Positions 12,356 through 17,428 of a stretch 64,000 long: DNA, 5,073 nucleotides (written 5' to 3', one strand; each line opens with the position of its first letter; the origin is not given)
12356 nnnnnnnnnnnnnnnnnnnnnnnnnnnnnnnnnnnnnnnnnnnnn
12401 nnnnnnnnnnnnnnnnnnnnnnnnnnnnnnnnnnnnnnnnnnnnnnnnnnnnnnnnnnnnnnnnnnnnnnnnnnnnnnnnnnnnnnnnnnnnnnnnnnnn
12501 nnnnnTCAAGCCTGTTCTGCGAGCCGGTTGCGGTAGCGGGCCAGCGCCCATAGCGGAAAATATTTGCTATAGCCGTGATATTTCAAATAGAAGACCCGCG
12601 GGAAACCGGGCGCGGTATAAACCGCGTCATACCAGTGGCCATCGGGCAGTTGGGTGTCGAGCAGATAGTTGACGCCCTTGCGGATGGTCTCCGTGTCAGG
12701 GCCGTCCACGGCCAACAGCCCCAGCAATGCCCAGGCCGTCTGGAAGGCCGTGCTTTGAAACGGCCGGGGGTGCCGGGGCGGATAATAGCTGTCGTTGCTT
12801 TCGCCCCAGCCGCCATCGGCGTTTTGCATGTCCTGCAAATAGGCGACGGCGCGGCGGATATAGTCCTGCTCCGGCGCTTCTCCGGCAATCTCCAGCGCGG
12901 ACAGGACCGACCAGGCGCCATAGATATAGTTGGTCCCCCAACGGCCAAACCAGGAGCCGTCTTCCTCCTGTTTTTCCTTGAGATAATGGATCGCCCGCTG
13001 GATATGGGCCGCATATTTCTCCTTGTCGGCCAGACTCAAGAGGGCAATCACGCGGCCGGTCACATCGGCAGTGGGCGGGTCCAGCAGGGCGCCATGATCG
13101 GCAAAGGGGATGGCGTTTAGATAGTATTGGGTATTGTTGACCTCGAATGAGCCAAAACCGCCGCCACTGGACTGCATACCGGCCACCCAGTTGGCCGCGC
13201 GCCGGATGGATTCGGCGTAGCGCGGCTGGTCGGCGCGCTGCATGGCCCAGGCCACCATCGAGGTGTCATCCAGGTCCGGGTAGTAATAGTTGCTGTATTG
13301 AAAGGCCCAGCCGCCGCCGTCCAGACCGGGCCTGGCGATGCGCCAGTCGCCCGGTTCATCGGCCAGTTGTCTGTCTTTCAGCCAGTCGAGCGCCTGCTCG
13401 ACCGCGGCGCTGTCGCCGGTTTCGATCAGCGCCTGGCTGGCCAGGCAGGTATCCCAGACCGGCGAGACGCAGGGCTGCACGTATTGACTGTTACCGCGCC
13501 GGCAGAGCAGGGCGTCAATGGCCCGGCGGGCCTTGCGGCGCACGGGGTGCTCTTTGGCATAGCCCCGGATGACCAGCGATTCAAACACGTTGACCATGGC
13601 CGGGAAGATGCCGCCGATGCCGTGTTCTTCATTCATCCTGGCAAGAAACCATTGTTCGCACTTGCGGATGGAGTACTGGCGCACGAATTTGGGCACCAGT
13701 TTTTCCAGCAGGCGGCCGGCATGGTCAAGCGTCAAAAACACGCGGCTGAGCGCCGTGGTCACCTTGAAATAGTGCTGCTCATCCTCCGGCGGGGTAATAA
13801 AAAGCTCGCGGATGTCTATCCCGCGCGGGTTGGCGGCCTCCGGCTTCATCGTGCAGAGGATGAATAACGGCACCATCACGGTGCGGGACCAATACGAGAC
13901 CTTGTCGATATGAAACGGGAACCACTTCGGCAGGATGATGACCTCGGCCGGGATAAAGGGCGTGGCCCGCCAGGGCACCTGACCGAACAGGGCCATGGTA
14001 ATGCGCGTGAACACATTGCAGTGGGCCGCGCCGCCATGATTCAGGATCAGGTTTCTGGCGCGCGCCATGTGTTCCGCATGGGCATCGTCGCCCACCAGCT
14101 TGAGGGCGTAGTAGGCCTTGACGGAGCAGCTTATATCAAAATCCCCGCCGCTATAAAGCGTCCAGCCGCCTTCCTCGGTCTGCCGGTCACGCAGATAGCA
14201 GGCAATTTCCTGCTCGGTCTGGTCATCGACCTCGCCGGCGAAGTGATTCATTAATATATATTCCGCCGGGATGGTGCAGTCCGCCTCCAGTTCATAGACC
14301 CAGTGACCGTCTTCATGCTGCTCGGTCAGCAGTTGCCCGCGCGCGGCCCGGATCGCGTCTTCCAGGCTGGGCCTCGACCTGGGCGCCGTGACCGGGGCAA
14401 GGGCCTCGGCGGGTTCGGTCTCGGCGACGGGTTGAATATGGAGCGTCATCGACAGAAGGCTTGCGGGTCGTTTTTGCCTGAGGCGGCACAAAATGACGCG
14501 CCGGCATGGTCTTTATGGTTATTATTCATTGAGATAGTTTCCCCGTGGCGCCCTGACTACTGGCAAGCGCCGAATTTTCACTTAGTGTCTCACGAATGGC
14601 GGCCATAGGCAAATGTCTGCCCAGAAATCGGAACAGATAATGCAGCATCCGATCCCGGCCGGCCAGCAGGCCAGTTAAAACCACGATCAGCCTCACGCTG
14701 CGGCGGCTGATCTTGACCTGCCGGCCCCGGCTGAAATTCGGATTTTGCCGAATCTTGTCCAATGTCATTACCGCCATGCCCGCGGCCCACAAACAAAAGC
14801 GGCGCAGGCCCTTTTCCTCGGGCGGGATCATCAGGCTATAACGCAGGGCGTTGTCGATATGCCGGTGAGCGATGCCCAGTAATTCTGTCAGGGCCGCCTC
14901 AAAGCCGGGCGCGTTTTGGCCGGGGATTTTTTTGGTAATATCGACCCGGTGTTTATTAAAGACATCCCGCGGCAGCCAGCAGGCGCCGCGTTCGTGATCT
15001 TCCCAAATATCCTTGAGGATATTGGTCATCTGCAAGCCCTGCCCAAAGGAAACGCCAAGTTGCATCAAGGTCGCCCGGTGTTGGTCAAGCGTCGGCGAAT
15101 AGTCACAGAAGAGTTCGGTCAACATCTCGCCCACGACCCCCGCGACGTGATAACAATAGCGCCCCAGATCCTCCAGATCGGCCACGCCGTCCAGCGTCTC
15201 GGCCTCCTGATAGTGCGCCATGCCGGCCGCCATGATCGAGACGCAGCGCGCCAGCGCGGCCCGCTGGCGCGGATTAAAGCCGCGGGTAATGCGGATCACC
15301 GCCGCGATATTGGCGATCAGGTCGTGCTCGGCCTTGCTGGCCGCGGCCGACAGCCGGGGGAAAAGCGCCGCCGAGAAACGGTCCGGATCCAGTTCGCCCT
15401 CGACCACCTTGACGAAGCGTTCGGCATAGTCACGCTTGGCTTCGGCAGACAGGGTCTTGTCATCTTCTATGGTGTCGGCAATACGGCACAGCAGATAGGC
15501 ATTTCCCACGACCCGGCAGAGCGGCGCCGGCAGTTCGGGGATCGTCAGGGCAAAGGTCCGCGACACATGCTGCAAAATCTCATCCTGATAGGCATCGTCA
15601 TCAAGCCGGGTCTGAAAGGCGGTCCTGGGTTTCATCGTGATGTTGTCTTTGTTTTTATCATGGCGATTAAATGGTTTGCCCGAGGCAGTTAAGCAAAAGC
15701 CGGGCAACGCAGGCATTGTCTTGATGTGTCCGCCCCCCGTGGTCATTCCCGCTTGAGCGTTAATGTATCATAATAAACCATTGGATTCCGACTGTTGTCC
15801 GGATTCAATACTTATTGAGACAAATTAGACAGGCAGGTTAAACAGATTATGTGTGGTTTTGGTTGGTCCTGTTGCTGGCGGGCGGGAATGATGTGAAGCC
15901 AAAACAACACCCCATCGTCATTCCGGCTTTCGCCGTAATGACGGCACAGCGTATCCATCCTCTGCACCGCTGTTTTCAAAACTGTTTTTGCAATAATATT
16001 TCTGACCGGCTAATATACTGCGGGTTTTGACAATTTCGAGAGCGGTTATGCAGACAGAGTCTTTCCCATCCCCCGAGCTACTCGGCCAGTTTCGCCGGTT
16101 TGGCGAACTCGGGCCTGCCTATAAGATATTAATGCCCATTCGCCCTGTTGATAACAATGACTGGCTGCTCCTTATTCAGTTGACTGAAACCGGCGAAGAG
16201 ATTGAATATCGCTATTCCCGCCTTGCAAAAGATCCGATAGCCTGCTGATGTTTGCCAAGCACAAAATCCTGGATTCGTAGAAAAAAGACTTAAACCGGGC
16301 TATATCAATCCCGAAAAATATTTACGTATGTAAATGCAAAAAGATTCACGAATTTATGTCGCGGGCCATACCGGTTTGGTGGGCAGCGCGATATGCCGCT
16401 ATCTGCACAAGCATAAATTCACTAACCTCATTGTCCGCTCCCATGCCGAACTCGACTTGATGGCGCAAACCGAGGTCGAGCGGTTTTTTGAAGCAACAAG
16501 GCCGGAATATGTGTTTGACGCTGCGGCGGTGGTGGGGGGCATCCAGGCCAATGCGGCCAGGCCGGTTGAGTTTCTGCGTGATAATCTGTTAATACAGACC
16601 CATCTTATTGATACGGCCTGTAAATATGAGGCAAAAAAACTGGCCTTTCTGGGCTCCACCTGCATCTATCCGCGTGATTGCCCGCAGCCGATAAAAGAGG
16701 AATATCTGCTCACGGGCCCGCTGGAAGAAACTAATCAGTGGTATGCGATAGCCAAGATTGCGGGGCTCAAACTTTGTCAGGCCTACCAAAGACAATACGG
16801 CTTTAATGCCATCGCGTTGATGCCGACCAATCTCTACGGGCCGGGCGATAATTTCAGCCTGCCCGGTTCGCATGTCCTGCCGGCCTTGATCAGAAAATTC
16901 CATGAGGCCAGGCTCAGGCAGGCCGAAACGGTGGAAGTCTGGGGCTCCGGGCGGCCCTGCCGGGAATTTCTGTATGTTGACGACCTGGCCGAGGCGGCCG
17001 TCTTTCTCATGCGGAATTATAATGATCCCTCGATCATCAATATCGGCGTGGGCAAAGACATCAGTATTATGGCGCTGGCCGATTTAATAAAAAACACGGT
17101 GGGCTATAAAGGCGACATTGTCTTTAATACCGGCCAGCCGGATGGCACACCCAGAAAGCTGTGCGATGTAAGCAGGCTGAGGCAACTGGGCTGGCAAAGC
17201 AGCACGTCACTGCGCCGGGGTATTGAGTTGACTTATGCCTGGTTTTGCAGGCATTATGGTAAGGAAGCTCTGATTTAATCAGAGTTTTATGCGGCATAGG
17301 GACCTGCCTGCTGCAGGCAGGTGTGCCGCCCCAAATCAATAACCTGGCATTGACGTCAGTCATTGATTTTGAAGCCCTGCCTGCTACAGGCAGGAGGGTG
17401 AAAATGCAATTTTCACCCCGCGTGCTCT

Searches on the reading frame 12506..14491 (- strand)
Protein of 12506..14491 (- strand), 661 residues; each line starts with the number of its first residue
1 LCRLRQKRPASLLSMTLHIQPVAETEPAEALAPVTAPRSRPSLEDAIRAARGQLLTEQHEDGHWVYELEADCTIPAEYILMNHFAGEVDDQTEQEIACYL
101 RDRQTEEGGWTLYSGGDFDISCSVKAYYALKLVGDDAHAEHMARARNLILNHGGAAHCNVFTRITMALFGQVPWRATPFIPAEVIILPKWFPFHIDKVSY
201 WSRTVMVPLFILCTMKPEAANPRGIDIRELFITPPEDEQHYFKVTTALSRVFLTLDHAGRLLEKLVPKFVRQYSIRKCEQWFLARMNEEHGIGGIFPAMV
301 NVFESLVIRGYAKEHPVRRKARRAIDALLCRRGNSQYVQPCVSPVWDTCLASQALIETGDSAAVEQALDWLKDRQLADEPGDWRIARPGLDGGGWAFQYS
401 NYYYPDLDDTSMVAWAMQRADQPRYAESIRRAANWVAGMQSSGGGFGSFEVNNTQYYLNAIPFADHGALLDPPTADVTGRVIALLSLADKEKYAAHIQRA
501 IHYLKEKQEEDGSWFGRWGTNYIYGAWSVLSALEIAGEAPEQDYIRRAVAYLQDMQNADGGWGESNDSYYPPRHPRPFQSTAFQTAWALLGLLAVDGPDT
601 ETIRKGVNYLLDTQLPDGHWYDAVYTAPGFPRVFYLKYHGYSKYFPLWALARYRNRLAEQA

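Call 5: search_protein_families(library=pfam, proteins=[window:12506-14491:-], max_evalue=0.01)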
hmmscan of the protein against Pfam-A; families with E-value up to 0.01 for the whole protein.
window:12506-14491:- (661 aa): 5 families
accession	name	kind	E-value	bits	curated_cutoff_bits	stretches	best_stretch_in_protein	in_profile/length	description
PF13243.12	SQHop_cyclase_C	-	9.9e-129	429.4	26.1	1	342-655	1-319/319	Squalene-hopene cyclase C-terminal domain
PF13249.12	SQHop_cyclase_N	-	6.5e-125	416.6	26.2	2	47-332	1-289/291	Squalene-hopene cyclase N-terminal domain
PF00432.27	Prenyltrans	-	6.6e-09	36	26.5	1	427-566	50-171/304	Prenyltransferase alpha-alpha toroid domain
PF09492.16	Pec_lyase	-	4.2e-08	33.2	22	0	411-467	46-101/292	Pectic acid lyase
PF07678.20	TED_complement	-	0.00055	19.6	22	0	426-510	113-192/312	A-macroglobulin TED domain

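Call 6: search_protein_families(library=ncbifam, proteins=[window:12506-14491:-], max_evalue=0.01)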
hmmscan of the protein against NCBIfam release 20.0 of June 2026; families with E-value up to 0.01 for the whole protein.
window:12506-14491:- (661 aa): 7 families
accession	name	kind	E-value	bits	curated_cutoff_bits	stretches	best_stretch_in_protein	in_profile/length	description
TIGR01507.1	hopene_cyclase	equivalog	8.3e-243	807.4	431.1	1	33-657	8-637/640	squalene--hopene cyclase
TIGR01787.1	squalene_cyclas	subfamily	3.2e-190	633.8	322.7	1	46-655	1-622/622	squalene/oxidosqualene cyclases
TIGR03463.1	osq_cycl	subfamily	1.2e-63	215.4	851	1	53-653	3-634/634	2,3-oxidosqualene cyclase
TIGR04277.1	squa_tetra_cyc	equivalog_domain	4.5e-54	184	500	2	392-655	349-622/624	tetrahymanol synthase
NF053823.1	SCO2321_fam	equivalog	1.6e-16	60.2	300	2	430-541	66-166/405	SCO2321 family membrane protein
TIGR02474.1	pec_lyase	equivalog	1.1e-07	31.8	189.8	0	412-467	53-106/295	pectate lyase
NF006739.0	PRK09267.1-5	subfamily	0.0065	16.2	175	0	474-521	75-123/168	flavodoxin FldA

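Call 61: search_dna_similar(query=window:12506-14491:-, collection=plasmids, mode=protein, max_rows=60, max_evalue=1e-40)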
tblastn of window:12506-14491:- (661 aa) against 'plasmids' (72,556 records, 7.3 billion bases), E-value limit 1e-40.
Records with a match: 52; places in all: 56; records where one place covers at least 80% of the query: 52.
Best place of each record, by identity: <60% 52.
By first word of the organism name: Mycetohabitans 9; Burkholderia 8; Azospirillum 7; Sinorhizobium 7; Cupriavidus 4; Caballeronia 3; Streptomyces 3; Bradyrhizobium 2; Bacillus 2; Methylobacterium 1; and 6 more.
By predicted mobility (MOB-suite, as given by PLSDB): non-mobilizable 34; conjugative 10; mobilizable 8.
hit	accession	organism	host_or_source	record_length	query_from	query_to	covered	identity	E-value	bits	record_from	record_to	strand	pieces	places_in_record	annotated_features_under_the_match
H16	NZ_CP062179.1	Mycetohabitans endofungorum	Rhizopus microsporus,bacterial ...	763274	7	661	99%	50.1%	0e+0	620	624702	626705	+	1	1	shc: squalene--hopene cyclase | 5'-methylthioadenosine nucleosidase/S-adenosylhomocysteine ...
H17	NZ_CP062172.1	Mycetohabitans rhizoxinica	Rhizopus microsporus,bacterial ...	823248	22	661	97%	51.1%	0e+0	619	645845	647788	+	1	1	shc: squalene--hopene cyclase | 5'-methylthioadenosine nucleosidase/S-adenosylhomocysteine ...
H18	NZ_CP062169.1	Mycetohabitans endofungorum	Rhizopus microsporus,bacterial ...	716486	7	661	99%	49.9%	0e+0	621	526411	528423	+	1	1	shc: squalene--hopene cyclase | 5'-methylthioadenosine nucleosidase/S-adenosylhomocysteine ...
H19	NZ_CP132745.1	Mycetohabitans endofungorum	-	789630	7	661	99%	49.9%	0e+0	620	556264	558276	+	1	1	shc: squalene--hopene cyclase | 5'-methylthioadenosine nucleosidase/S-adenosylhomocysteine ...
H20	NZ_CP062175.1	Mycetohabitans rhizoxinica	Rhizopus microsporus,bacterial culture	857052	22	661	97%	51.0%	0e+0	617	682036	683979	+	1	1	shc: squalene--hopene cyclase | 5'-methylthioadenosine nucleosidase/S-adenosylhomocysteine ...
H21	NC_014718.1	Mycetohabitans rhizoxinica HKI 454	-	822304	22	661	97%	51.0%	0e+0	617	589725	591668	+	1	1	shc: squalene--hopene cyclase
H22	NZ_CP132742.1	Mycetohabitans endofungorum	Rhizopus microsporus,culture isolated ...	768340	7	661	99%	49.8%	0e+0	620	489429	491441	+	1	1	shc: squalene--hopene cyclase | 5'-methylthioadenosine nucleosidase/S-adenosylhomocysteine ...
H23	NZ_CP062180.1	Mycetohabitans endofungorum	Rhizopus microsporus,bacterial ...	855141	7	661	99%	49.8%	0e+0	618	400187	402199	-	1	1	shc: squalene--hopene cyclase | 5'-methylthioadenosine nucleosidase/S-adenosylhomocysteine ...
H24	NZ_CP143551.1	Burkholderia multivorans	Homo sapiens,bronchoalveolar lavage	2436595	16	655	97%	50.4%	0e+0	622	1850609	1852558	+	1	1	none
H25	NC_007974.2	Cupriavidus metallidurans CH34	-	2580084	20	657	97%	50.4%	0e+0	613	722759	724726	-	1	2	none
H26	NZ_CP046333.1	Cupriavidus metallidurans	sedimentation pond in a zinc factory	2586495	20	657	97%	50.4%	0e+0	613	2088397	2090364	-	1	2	none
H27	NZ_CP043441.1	Cupriavidus campinensis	cell culture,soil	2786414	24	659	96%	50.4%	0e+0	594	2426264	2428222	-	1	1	none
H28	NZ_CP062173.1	Mycetohabitans rhizoxinica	Rhizopus microsporus,bacterial ...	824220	43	655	93%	51.9%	0e+0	617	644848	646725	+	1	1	shc: squalene--hopene cyclase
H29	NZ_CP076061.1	Cupriavidus sp. EM10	Pure-cultured cell,sewage water sludge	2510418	43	657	93%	51.7%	0e+0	615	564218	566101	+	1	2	none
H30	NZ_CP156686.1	Burkholderia stagnalis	Bacterial cells,soils collected in ...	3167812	16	655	97%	49.6%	0e+0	615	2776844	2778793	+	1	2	none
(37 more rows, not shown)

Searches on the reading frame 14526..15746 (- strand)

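Call 5: search_protein_families(library=pfam, proteins=[window:14526-15746:-], max_evalue=0.01)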
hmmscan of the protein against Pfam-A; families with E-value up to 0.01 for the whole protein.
window:14526-15746:- (406 aa): 1 family
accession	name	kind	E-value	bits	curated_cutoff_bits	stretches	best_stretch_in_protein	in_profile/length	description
PF00494.24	SQS_PSY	-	5.3e-56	190.7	26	1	58-349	1-262/263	Squalene/phytoene synthase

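Call 6: search_protein_families(library=ncbifam, proteins=[window:14526-15746:-], max_evalue=0.01)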
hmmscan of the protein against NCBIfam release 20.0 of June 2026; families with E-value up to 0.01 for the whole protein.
window:14526-15746:- (406 aa): 6 families
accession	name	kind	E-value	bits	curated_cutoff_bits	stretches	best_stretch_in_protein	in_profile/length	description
TIGR01559.1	squal_synth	equivalog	9.1e-35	120.4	286.75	1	56-368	8-306/337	squalene synthase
TIGR03465.1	HpnD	equivalog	1.6e-20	73.3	278.6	1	187-356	103-262/267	presqualene diphosphate synthase HpnD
NF042419.1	Phyto_syn_CrtB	equivalog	3.3e-13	49.8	480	1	189-303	123-223/306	15-cis-phytoene synthase CrtB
TIGR03464.1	HpnC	equivalog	4.9e-11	42.6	250.45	1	72-335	16-245/267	squalene synthase HpnC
NF045686.1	PhytoSynCyanob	equivalog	4.8e-10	39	550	1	191-272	133-220/310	15-cis-phytoene synthase CrtB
NF045921.1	PhytnSynCrtBRhod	equivalog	5e-09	36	500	1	189-274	115-193/307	15-cis-phytoene synthase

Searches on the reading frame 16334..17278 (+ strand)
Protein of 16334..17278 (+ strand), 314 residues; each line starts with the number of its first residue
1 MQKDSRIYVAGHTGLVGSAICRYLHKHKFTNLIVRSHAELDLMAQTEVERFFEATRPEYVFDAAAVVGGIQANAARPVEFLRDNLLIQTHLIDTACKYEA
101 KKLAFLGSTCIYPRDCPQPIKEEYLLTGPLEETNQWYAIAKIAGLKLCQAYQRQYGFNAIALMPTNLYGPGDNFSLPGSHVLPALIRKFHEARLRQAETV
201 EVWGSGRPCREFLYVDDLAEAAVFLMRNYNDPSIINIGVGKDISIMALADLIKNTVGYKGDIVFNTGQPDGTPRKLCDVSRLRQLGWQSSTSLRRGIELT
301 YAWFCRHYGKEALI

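Call 73: search_protein_families(library=pfam, proteins=[window:16334-17278:+], max_evalue=0.0001)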
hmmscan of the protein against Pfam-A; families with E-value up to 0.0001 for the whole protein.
window:16334-17278:+ (314 aa): 4 families
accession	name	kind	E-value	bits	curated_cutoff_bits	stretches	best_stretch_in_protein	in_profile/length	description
PF01370.27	Epimerase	-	1.2e-63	215.2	20.9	1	7-238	1-240/240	NAD dependent epimerase/dehydratase family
PF16363.11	GDP_Man_Dehyd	-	3.5e-17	63.3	27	1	39-298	58-330/332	GDP-mannose 4,6 dehydratase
PF04321.23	RmlD_sub_bind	-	6.4e-06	25.9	27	1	6-70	2-65/287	RmlD substrate binding domain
PF02719.21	Polysacc_synt_2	-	2.5e-05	24.1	20.2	0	42-106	63-126/293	Polysaccharide biosynthesis protein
